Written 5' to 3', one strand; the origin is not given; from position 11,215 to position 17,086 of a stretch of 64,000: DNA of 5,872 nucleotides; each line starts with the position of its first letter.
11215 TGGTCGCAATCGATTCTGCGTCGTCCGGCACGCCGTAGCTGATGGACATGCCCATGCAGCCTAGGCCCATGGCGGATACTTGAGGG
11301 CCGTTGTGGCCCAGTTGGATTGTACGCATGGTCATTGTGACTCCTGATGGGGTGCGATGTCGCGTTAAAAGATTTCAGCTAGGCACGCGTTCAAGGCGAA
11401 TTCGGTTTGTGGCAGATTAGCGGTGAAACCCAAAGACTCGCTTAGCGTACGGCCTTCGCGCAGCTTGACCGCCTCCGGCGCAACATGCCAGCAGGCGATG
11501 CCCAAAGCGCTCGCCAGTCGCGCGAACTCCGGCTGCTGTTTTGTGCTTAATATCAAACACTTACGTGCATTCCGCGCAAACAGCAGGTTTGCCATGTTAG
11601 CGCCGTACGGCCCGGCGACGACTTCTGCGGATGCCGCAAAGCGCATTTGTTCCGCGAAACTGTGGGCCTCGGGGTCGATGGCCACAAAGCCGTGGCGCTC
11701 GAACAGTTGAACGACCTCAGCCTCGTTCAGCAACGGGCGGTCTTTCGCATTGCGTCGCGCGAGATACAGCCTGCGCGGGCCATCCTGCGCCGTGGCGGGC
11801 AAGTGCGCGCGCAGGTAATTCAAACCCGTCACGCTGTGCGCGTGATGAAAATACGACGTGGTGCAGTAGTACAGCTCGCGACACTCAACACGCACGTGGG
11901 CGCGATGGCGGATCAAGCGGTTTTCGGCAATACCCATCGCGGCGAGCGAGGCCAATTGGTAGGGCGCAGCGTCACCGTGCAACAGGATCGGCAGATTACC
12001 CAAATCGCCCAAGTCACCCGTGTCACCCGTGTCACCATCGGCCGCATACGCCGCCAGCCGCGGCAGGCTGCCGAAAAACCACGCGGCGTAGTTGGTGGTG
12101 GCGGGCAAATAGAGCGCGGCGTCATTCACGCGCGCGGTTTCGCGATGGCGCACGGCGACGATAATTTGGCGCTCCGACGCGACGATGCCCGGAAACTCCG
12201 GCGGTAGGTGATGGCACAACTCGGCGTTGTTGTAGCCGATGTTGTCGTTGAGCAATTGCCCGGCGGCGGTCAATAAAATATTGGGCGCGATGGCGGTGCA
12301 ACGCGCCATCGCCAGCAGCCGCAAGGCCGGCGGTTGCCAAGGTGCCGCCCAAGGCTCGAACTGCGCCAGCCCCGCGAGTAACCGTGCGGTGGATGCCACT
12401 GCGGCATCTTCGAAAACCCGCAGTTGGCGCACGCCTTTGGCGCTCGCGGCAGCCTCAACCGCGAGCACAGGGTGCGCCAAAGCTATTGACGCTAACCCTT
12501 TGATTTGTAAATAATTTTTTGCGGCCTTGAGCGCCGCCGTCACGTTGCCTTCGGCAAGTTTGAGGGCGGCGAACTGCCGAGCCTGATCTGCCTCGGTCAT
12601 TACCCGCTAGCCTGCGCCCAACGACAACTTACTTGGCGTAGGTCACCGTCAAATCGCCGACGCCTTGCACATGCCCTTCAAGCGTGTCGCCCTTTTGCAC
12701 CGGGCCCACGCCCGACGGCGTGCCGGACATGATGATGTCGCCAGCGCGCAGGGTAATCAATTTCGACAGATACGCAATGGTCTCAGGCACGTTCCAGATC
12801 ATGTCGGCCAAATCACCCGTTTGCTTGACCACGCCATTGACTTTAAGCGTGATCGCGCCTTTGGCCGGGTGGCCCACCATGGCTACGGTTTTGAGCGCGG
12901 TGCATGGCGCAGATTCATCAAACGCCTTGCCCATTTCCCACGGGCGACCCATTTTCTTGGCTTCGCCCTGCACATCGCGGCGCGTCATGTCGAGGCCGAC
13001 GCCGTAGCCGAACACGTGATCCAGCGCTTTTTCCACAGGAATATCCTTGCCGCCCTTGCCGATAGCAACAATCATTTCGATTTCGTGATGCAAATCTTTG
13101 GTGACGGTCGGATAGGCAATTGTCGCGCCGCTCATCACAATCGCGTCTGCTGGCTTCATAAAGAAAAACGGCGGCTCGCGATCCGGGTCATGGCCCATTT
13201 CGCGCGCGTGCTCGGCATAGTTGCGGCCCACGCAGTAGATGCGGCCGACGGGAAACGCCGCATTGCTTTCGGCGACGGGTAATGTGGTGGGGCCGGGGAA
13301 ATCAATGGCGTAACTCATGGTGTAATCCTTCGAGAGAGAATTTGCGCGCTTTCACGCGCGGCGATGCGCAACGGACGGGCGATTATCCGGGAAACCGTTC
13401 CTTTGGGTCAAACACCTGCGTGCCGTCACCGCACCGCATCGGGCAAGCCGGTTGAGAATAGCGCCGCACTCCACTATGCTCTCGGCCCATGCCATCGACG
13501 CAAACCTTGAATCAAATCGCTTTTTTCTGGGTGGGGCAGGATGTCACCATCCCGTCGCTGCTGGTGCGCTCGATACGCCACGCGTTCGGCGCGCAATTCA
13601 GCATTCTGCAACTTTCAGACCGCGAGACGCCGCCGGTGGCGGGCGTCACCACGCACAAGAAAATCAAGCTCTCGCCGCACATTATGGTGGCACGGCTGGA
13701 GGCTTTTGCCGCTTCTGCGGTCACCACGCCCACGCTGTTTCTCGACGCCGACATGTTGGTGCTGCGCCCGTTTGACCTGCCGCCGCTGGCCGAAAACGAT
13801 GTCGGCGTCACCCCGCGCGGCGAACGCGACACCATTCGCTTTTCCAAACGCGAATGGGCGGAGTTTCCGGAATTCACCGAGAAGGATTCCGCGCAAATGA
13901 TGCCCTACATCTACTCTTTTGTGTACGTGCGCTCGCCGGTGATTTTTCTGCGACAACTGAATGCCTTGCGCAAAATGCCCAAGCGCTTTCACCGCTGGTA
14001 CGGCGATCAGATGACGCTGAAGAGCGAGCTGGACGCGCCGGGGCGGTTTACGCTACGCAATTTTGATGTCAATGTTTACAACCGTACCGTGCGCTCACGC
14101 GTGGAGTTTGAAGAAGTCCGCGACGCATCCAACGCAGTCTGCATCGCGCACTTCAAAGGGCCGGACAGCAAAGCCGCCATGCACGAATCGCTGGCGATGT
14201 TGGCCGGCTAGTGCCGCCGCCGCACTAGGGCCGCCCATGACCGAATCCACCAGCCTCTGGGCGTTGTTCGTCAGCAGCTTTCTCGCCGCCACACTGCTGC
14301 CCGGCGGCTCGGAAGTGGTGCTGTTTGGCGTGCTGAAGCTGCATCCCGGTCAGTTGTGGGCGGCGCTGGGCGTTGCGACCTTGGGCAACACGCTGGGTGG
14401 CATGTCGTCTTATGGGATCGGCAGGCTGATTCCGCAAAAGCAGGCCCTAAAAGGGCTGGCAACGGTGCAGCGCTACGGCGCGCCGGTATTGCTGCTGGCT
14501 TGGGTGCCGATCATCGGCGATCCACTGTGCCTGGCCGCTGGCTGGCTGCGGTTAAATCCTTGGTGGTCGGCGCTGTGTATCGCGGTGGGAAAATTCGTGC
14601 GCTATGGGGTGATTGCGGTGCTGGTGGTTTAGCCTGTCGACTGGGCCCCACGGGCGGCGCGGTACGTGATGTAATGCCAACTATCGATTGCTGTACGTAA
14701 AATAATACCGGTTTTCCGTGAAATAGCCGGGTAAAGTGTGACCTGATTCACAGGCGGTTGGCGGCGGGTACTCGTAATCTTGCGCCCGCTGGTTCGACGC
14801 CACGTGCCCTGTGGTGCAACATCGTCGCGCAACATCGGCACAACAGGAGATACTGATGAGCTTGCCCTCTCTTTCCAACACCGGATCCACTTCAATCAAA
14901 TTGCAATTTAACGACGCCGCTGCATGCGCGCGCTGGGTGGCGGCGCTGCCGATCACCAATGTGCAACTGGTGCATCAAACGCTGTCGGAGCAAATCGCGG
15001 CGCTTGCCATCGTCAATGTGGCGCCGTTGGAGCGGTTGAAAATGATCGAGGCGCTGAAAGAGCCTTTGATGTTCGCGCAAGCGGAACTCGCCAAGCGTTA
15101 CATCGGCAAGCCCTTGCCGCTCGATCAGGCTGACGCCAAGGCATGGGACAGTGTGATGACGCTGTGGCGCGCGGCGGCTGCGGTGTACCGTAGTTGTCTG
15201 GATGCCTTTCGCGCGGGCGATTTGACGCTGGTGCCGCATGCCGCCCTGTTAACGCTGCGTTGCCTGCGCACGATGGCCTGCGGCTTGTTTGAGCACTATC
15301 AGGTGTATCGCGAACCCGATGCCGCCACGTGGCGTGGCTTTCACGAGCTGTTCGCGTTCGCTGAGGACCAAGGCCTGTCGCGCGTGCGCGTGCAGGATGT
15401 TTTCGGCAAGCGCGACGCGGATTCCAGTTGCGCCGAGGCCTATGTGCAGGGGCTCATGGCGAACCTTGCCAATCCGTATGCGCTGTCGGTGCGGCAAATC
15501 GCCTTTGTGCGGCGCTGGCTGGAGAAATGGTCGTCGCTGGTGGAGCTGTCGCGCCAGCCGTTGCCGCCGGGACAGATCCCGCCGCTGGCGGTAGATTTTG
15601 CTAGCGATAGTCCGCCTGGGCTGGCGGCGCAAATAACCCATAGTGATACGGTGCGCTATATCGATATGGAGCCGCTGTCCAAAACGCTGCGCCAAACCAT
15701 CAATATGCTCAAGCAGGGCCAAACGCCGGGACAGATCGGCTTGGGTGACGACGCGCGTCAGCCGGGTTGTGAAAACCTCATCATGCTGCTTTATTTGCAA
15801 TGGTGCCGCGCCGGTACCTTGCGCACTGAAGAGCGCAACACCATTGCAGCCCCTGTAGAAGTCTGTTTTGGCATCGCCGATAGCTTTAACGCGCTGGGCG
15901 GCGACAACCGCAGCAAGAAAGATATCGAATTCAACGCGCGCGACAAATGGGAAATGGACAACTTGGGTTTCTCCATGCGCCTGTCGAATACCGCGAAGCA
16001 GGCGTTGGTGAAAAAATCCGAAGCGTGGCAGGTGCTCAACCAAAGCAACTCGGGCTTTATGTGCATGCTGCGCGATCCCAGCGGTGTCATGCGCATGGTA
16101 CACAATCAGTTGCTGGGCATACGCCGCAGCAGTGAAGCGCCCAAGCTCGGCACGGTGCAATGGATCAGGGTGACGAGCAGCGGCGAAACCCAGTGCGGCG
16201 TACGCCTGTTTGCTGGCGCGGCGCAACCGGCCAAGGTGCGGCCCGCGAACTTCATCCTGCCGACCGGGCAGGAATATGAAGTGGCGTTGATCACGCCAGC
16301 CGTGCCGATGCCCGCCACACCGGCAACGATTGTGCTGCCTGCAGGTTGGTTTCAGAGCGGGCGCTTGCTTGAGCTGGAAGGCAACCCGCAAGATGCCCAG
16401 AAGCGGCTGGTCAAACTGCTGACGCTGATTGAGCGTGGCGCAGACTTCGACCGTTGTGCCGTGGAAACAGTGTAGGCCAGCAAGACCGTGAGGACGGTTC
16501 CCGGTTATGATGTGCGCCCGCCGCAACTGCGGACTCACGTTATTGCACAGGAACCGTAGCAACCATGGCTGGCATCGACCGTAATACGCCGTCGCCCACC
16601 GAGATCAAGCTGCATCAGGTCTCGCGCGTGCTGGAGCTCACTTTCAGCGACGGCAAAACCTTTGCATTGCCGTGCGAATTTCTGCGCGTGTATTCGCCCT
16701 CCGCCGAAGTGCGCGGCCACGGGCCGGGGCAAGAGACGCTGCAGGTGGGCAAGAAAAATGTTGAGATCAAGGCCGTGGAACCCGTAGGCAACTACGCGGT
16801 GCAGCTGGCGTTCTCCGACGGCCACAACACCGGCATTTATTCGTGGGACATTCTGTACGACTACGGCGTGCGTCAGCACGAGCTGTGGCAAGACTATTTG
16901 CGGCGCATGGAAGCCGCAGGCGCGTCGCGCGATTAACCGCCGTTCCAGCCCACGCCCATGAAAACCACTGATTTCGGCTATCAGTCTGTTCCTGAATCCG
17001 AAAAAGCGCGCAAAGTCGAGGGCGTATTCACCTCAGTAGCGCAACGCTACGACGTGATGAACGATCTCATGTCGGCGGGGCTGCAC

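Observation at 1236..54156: Dispersed 19-bp AT-rich box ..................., whose reverse complement is a textbook IHF site, recurring about a dozen times in a GC-rich window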

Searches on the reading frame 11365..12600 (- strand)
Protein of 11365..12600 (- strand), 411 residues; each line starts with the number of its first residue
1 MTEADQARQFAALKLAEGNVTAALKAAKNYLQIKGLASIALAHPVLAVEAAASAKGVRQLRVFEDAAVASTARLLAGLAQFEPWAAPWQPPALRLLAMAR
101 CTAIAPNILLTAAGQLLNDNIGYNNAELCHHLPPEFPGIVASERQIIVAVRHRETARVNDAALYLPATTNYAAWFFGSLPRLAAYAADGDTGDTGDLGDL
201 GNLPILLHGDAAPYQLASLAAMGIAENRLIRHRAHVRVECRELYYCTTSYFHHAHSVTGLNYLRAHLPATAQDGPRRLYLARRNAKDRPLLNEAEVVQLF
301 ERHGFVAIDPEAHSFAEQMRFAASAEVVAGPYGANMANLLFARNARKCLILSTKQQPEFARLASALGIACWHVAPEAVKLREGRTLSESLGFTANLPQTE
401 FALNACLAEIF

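Call 20: search_protein_families(library=pfam, proteins=[window:11365-12600:-], max_evalue=0.00001)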
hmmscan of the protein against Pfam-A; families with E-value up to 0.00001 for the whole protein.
window:11365-12600:- (411 aa): 1 family
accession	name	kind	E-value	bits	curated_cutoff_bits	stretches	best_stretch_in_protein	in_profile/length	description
PF04577.19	Glyco_transf_61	-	5.5e-24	85.4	27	1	173-345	3-133/137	Glycosyltransferase 61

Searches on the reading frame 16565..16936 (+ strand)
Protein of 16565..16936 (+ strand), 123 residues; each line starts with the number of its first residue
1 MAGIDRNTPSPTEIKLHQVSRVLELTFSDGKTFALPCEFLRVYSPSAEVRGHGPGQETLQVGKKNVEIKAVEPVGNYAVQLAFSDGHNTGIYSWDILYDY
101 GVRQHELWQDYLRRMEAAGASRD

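Call 21: search_protein_families(library=pfam, proteins=[window:16565-16936:+], max_evalue=0.00001)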
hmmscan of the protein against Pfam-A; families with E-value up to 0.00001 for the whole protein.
window:16565-16936:+ (123 aa): 1 family
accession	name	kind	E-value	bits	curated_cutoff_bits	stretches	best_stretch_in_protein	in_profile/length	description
PF06155.17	GBBH-like_N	-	2e-32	112.2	22.8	1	14-98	1-85/85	Gamma-butyrobetaine hydroxylase-like, N-terminal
